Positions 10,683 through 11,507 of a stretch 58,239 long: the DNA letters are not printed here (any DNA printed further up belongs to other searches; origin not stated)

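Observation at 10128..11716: Truncated hemoglobin translationally coupled to a PAS-PP2C phosphatase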

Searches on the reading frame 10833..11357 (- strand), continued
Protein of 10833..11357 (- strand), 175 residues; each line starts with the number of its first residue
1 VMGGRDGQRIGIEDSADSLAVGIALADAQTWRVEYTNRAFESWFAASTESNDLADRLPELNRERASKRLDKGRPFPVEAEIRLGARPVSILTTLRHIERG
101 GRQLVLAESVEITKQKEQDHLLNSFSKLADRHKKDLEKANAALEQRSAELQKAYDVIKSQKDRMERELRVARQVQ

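Call 62: fold_search(model_id=the predicted structure, library=pdb)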
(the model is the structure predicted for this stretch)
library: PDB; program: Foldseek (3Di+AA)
matches with E <= 10: 1409; with E <= 0.001: 80
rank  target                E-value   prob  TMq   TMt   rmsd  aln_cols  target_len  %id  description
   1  7r4s_B                5.6e-06  1.00  0.49  0.62   4.2       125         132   19  Crystal structure of PpSB1-LOV-I48T mutant (dark state) (released 2022-12-21)
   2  8a36_A                8.3e-06  1.00  0.48  0.61   4.2       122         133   20  Crystal structure of PpSB1-LOV-K117E mutant (dark state), monoclinic form (released 2023-07-05)
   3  7r4s_A                8.3e-06  1.00  0.48  0.61   4.2       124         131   19  Crystal structure of PpSB1-LOV-I48T mutant (dark state) (released 2022-12-21)
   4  8a33                  8.8e-06  1.00  0.48  0.61   4.3       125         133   19  Crystal structure of PpSB1-LOV-K117E mutant (light state) (released 2023-07-05)
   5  5j3w_A                1.1e-05  1.00  0.50  0.63   4.2       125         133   19  Crystal structures reveal signaling states of a short blue light photoreceptor protein PpSB1-LOV (dark state) (released 2016-06-22)
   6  8a36_C                1.2e-05  1.00  0.50  0.64   4.2       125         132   19  Crystal structure of PpSB1-LOV-K117E mutant (dark state), monoclinic form (released 2023-07-05)
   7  8q5e_A                1.2e-05  1.00  0.50  0.62   3.9       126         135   17  Crystal structure of PpSB1-LOV protein from Pseudomonas putida with covalent FMN (released 2023-11-29)
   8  6gg9_B                1.3e-05  1.00  0.48  0.60   4.4       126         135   18  Crystal structures of a short blue light photoreceptor protein PpSB1-LOV mutant (dark state) - R61H/R66I (released 2018-07-25)
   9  3sw1_A                1.4e-05  1.00  0.46  0.57   4.6       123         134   20  Structure of a full-length bacterial LOV protein (released 2012-02-15)
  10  4gcz_B                1.5e-05  1.00  0.53  0.27   4.1       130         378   15  Structure of a blue-light photoreceptor (released 2013-06-19)
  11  6gg9_A                1.7e-05  1.00  0.49  0.61   4.3       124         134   18  Crystal structures of a short blue light photoreceptor protein PpSB1-LOV mutant (dark state) - R61H/R66I (released 2018-07-25)
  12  2pr6_A                2.7e-05  1.00  0.50  0.65   4.4       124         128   18  Structural Basis for Light-dependent Signaling in the Dimeric LOV Photosensor YtvA (Light Structure) (released 2007-08-07)
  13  5luv_A                3.1e-05  1.00  0.51  0.63   3.8       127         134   20  Short LOV protein W619_1 in apo-state (released 2017-02-22)
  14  6gg9_C                3.2e-05  1.00  0.50  0.62   4.3       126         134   18  Crystal structures of a short blue light photoreceptor protein PpSB1-LOV mutant (dark state) - R61H/R66I (released 2018-07-25)
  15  4gcz_A                3.4e-05  1.00  0.54  0.28   4.0       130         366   15  Structure of a blue-light photoreceptor (released 2013-06-19)
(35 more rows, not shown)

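Call 64: find_encoding_contigs(protein=P0217, flank=5000, max_places=2)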
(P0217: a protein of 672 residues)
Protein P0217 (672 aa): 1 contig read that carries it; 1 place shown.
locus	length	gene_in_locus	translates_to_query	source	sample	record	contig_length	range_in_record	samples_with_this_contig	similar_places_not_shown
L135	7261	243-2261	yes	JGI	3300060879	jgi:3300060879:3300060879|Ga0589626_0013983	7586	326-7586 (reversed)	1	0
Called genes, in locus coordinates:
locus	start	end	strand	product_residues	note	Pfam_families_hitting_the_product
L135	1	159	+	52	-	?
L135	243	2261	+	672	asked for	PF00989:PAS, PF08448:PAS_4, PF13188:PAS_8 (weak), PF13426:PAS_9, PF07228:SpoIIE, PF13581:HATPase_c_2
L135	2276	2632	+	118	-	PF01152:Bac_globin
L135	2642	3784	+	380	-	PF07228:SpoIIE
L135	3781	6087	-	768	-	PF00857:Isochorismatase, PF19974:TCAD9, PF05706:CDKN3, PF00782:DSPc, PF22741:PTP-NADK, PF22784:PTP-SAK, PF22785:Tc-R-P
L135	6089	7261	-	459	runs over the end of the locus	PF00520:Ion_trans, PF07885:Ion_trans_2, PF00027:cNMP_binding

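Call 65: find_encoding_contigs(protein=P0202, flank=5000, max_places=2)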
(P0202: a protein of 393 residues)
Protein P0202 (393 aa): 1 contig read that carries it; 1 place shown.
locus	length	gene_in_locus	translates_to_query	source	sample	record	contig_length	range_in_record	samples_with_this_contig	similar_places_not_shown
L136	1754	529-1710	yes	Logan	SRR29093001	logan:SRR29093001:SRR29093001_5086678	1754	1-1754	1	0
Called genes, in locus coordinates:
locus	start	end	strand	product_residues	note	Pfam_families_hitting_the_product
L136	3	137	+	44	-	?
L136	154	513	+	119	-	PF01152:Bac_globin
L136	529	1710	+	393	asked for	PF07228:SpoIIE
